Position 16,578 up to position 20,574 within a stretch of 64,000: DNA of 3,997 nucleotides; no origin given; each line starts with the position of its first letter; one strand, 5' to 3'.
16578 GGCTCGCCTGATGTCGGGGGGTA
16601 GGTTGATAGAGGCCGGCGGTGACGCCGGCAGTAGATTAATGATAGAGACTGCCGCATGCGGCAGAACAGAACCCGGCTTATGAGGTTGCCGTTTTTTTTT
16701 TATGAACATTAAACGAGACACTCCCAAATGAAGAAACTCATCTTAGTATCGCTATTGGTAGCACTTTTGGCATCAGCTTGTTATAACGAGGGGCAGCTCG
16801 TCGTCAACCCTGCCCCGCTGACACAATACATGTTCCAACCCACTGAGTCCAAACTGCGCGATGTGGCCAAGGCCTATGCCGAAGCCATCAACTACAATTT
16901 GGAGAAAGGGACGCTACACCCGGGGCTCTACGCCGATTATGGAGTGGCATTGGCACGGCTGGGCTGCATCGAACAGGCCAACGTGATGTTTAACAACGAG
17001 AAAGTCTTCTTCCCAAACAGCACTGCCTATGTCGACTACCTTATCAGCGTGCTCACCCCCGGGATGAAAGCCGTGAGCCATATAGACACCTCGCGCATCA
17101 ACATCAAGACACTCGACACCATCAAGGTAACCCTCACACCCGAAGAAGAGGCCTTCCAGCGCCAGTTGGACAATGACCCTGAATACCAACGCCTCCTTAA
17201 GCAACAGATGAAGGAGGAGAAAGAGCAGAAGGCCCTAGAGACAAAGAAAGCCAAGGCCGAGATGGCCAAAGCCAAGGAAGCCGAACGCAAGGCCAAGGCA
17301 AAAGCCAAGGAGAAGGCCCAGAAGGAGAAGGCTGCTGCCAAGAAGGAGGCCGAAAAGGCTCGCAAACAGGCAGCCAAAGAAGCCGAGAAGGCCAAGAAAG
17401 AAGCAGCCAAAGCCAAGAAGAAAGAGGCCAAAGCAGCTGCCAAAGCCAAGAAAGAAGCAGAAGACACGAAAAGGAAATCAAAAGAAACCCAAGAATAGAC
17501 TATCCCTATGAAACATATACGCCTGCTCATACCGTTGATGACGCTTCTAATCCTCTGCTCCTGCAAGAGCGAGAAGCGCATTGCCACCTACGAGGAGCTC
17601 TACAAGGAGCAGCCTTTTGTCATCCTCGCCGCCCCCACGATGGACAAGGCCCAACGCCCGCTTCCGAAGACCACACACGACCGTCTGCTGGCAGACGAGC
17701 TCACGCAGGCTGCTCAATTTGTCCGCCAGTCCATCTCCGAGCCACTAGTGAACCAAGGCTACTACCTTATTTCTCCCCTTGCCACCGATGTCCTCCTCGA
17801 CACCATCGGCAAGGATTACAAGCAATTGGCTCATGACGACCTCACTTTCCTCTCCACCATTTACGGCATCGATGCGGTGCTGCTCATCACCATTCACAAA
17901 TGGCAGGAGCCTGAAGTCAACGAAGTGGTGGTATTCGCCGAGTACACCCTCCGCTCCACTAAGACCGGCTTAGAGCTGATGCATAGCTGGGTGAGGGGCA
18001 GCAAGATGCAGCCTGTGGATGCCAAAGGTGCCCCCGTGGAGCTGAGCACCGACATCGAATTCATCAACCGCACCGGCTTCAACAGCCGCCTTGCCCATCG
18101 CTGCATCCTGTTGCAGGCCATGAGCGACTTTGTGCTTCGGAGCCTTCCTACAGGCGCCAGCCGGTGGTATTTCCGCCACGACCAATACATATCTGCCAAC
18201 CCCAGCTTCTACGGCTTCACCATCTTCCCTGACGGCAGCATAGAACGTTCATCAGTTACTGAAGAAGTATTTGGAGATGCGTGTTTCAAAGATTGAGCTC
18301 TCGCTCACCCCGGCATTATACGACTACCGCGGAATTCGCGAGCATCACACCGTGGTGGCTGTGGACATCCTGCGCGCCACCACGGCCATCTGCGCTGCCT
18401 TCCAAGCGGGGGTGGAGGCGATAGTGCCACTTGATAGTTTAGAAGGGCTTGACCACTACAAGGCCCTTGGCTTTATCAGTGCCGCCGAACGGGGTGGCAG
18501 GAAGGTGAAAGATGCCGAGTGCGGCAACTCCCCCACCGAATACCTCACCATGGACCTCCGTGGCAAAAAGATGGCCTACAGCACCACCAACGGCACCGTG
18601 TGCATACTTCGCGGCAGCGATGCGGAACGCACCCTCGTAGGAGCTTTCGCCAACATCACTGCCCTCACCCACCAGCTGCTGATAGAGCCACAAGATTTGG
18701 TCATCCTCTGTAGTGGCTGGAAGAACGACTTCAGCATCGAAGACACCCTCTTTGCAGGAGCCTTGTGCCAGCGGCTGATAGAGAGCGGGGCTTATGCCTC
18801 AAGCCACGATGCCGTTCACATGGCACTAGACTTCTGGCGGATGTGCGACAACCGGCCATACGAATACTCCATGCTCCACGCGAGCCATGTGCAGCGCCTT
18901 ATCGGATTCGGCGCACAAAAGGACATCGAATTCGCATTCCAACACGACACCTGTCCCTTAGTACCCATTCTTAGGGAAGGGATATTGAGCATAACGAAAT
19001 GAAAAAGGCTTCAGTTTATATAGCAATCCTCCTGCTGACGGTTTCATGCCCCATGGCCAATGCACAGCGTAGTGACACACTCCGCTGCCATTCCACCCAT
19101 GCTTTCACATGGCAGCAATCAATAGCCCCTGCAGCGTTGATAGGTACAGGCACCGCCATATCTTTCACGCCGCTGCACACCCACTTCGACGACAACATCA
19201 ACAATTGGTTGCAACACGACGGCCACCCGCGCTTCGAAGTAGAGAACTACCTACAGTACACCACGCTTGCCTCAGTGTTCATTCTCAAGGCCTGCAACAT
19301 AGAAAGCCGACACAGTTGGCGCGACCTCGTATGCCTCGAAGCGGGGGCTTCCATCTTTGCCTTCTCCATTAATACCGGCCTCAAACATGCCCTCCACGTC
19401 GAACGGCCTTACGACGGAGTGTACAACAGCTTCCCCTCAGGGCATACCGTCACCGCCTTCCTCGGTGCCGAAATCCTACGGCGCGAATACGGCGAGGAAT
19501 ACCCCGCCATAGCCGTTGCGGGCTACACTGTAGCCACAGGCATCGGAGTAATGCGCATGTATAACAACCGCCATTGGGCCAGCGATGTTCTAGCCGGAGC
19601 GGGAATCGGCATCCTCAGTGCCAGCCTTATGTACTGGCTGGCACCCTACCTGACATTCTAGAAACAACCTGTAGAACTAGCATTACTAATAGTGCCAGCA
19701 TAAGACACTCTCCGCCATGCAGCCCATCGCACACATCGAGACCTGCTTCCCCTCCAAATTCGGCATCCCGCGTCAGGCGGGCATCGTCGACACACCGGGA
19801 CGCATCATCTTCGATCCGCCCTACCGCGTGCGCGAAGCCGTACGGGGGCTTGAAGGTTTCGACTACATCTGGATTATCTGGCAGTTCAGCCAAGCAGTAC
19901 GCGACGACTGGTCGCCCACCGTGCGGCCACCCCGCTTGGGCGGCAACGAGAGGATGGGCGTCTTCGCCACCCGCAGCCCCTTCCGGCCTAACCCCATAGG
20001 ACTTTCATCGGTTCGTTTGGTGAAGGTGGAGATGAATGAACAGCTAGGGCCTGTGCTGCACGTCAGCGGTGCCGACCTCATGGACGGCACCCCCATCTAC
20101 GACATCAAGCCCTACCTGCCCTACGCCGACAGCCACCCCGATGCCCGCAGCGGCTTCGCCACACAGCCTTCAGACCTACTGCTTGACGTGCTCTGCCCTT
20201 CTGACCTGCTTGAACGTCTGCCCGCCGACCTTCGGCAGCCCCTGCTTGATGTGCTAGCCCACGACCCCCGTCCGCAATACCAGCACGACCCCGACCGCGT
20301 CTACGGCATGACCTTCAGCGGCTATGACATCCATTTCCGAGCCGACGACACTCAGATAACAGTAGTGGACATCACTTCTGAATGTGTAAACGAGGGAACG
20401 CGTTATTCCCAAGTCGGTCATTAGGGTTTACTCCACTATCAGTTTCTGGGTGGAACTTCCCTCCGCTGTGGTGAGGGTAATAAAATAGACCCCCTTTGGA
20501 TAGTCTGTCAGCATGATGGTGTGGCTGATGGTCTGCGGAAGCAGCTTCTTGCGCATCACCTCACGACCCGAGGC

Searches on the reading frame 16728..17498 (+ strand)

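Call 29: search_protein_families(library=ncbifam, proteins=[window:16728-17498:+], max_evalue=0.001)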
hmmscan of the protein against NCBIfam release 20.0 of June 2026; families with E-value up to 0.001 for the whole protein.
window:16728-17498:+ (256 aa): 0 families

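Call 56: search_protein_families(library=pfam, proteins=[window:16728-17498:+], max_evalue=0.001)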
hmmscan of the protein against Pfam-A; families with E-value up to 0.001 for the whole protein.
window:16728-17498:+ (256 aa): 1 family
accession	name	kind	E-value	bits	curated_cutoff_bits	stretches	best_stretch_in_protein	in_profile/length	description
PF16068.10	DUF4810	-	1.8e-08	35.2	34.7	1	39-105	18-85/85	Domain of unknown function (DUF4810)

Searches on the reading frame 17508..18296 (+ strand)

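Call 29: search_protein_families(library=ncbifam, proteins=[window:17508-18296:+], max_evalue=0.001)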
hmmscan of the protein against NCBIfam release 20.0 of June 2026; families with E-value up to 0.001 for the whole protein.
window:17508-18296:+ (262 aa): 0 families

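Call 56: search_protein_families(library=pfam, proteins=[window:17508-18296:+], max_evalue=0.001)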
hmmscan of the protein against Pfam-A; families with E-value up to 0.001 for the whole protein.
window:17508-18296:+ (262 aa): 1 family
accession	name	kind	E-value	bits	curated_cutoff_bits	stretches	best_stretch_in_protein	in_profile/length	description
PF05643.16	GNA1162-like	-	0.00013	22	25.9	1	67-165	27-129/185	Putative lipoprotein GNA1162-like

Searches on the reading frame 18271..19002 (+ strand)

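Call 29: search_protein_families(library=ncbifam, proteins=[window:18271-19002:+], max_evalue=0.001)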
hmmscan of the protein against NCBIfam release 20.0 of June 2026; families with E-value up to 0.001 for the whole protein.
window:18271-19002:+ (243 aa): 8 families
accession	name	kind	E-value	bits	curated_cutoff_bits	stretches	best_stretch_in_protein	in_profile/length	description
NF002054.0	PRK00886.1-3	equivalog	1.8e-40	138.9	330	1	25-240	19-236/241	2-phosphosulfolactate phosphatase family protein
NF002057.0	PRK00886.1-6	equivalog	3.1e-38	131.3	235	1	24-238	13-221/228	2-phosphosulfolactate phosphatase family protein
NF002056.0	PRK00886.1-5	equivalog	8.5e-37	126.8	323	1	27-236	20-235/243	2-phosphosulfolactate phosphatase family protein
NF002053.0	PRK00886.1-2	equivalog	2.8e-33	115.2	319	1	26-234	19-234/243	2-phosphosulfolactate phosphatase family protein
NF002055.0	PRK00886.1-4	equivalog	2.8e-28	99.1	345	1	25-239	19-233/236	2-phosphosulfolactate phosphatase family protein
NF010700.0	PRK14100.1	equivalog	3e-26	92.1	332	1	27-236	18-226/237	2-phosphosulfolactate phosphatase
TIGR00298.1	TIGR00298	equivalog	1.1e-25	90.7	175.05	1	28-237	2-211/216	2-phosphosulfolactate phosphatase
NF002052.0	PRK00886.1-1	equivalog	9.9e-24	84.2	440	1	25-238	19-233/239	2-phosphosulfolactate phosphatase family protein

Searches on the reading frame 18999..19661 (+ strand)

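Call 29: search_protein_families(library=ncbifam, proteins=[window:18999-19661:+], max_evalue=0.001)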
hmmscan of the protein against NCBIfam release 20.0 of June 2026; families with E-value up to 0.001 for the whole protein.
window:18999-19661:+ (220 aa): 1 family
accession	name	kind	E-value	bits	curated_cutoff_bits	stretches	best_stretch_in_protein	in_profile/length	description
NF007159.0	PRK09597.1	equivalog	2.6e-06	27.3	177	1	134-211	111-184/191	lipid A 1-phosphatase LpxE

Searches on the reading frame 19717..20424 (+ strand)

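Call 29: search_protein_families(library=ncbifam, proteins=[window:19717-20424:+], max_evalue=0.001)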
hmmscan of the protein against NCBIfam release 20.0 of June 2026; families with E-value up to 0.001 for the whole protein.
window:19717-20424:+ (235 aa): 1 family
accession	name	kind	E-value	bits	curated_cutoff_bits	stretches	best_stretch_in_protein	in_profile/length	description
TIGR00104.1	tRNA_TsaA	equivalog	3.1e-43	147.4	93.25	1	1-144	6-142/143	tRNA (N6-threonylcarbamoyladenosine(37)-N6)-methyltransferase TrmO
